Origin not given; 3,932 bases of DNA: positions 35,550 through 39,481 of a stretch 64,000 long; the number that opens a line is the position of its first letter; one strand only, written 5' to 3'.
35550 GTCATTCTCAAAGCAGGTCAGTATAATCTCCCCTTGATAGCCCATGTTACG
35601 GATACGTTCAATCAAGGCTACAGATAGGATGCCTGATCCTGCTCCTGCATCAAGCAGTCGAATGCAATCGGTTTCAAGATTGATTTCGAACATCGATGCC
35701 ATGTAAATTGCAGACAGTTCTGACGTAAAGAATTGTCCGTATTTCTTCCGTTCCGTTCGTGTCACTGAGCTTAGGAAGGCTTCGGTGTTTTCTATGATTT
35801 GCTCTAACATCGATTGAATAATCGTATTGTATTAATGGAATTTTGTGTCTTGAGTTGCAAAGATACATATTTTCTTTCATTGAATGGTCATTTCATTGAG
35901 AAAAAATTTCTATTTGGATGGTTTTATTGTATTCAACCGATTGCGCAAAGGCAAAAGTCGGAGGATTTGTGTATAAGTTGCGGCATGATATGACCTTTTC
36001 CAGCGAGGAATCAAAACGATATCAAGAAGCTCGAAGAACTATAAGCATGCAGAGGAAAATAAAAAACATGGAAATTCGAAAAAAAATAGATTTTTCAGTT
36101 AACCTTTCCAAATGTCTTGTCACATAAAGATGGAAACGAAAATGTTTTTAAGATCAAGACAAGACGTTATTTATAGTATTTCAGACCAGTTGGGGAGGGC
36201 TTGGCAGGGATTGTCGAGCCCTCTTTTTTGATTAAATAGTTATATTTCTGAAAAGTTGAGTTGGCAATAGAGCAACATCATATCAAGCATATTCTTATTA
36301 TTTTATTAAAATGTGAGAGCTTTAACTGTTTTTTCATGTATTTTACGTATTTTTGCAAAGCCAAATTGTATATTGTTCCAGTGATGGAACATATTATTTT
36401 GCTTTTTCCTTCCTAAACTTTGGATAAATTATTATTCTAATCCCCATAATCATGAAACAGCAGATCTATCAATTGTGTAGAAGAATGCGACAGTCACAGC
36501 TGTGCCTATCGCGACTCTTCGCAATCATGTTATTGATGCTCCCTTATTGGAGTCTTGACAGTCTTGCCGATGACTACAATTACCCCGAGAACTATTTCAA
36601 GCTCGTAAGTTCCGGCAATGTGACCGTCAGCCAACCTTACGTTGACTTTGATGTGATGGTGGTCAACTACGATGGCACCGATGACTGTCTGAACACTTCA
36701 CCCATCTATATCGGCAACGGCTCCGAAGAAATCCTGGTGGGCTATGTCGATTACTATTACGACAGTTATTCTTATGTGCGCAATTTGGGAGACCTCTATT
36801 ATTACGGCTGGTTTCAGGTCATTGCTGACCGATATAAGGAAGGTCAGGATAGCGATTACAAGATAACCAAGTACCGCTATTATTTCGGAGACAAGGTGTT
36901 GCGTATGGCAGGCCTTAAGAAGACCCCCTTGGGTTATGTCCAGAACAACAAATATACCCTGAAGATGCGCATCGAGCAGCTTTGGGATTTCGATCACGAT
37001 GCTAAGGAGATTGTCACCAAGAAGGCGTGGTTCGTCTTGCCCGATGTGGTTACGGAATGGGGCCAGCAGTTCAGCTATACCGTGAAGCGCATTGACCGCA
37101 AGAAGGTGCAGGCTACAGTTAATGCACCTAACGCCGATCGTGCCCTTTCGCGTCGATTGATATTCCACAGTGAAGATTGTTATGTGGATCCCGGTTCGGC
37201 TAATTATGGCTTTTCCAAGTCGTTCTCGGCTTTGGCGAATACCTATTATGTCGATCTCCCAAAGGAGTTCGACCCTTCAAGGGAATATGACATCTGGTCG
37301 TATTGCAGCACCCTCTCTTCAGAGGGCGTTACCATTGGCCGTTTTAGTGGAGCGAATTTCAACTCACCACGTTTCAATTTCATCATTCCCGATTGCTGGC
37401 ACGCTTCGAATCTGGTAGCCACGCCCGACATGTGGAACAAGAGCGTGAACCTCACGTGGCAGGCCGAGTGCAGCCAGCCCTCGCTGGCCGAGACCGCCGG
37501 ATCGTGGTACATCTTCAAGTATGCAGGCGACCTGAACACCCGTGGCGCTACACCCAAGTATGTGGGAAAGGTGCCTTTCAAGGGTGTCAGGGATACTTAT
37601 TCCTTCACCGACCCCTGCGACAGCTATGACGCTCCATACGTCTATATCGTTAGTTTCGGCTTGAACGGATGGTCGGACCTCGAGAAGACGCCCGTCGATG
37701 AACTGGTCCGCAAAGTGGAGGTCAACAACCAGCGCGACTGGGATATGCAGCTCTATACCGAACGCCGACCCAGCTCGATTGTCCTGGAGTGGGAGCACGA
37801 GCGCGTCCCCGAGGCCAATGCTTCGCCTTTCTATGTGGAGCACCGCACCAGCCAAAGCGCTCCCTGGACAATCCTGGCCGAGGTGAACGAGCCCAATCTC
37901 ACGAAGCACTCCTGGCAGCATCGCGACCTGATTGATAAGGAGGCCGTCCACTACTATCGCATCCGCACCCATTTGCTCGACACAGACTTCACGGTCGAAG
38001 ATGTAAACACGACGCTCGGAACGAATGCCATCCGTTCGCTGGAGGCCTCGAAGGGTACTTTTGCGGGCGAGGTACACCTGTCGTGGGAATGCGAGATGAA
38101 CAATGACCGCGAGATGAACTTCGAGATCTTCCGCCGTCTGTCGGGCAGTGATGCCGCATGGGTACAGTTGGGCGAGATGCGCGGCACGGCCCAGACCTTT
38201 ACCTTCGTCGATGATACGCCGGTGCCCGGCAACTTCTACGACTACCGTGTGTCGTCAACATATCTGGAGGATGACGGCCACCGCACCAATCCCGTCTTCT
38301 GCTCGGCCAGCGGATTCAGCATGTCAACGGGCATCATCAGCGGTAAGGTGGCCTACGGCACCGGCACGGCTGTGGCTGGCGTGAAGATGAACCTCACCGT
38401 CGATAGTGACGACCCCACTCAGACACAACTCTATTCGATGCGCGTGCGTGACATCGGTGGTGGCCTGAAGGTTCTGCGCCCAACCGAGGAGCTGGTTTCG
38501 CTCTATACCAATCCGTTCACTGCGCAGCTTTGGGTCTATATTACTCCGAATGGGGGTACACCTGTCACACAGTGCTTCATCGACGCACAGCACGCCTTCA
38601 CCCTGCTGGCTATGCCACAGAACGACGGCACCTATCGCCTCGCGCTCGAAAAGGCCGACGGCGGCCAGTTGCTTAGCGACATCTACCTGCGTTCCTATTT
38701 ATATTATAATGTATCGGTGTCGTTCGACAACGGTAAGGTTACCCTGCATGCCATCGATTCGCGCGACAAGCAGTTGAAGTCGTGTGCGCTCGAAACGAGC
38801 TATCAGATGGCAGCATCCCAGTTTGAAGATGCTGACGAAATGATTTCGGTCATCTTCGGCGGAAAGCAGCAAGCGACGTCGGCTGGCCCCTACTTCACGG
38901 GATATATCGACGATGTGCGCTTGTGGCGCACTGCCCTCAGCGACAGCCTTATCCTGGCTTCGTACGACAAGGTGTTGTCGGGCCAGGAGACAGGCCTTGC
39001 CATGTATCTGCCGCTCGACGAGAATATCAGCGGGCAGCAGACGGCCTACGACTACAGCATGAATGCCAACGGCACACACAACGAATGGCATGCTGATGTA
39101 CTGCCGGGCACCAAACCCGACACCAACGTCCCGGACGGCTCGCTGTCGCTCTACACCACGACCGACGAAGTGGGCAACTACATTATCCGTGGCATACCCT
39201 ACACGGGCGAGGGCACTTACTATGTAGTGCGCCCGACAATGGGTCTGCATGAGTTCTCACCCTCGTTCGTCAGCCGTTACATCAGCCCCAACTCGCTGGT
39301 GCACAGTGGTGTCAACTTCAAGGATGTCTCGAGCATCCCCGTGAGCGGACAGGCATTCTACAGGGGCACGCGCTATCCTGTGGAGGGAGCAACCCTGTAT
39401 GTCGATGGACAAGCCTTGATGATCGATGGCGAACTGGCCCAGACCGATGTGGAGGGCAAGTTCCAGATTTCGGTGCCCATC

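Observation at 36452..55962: Tandem pair of ~3,250-aa paralogous, LamG-rich, T9SS-tailed secreted proteins occupying 19.5 kb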

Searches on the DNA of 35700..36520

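Call 84: search_rna_families(source=window, start=35700, end=36520, threshold=evalue, max_evalue=1)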
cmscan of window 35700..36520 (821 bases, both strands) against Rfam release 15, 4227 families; matches with E-value up to 1: 0.
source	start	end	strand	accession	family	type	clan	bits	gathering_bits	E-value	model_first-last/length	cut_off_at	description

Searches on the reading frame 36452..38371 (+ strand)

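Call 70: search_protein_families(library=pfam, proteins=[window:36452-38371:+], max_evalue=1)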
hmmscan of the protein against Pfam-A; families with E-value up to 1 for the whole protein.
window:36452-38371:+ (640 aa): 1 family
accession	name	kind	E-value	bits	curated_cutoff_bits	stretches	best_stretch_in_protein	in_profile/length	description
PF03688.20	Nepo_coat_C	-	0.011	16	27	1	511-550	29-68/163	Nepovirus coat protein, C-terminal domain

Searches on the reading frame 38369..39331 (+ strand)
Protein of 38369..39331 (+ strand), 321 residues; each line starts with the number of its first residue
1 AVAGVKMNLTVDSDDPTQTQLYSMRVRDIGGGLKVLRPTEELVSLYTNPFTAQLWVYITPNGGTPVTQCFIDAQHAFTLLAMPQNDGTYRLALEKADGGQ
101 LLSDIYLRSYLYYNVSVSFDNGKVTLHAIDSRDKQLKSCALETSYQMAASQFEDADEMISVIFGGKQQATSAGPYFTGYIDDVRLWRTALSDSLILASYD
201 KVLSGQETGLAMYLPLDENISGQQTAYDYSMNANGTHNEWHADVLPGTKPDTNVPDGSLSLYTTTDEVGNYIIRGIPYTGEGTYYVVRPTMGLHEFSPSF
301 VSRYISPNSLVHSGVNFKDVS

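Call 70: search_protein_families(library=pfam, proteins=[window:38369-39331:+], max_evalue=1)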
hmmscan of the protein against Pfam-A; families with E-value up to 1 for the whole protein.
window:38369-39331:+ (321 aa): 3 families
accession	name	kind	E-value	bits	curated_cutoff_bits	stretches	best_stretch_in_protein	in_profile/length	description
PF13385.13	Laminin_G_3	-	1.9e-09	38.3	27.6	1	43-193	12-148/151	Concanavalin A-like lectin/glucanases superfamily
PF13620.12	CarboxypepD_reg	-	0.096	13.5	32.3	1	257-286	26-52/82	Carboxypeptidase regulatory-like domain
PF01521.26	Fe-S_biosyn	-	0.12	13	26.3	1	61-126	29-93/110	Iron-sulphur cluster biosynthesis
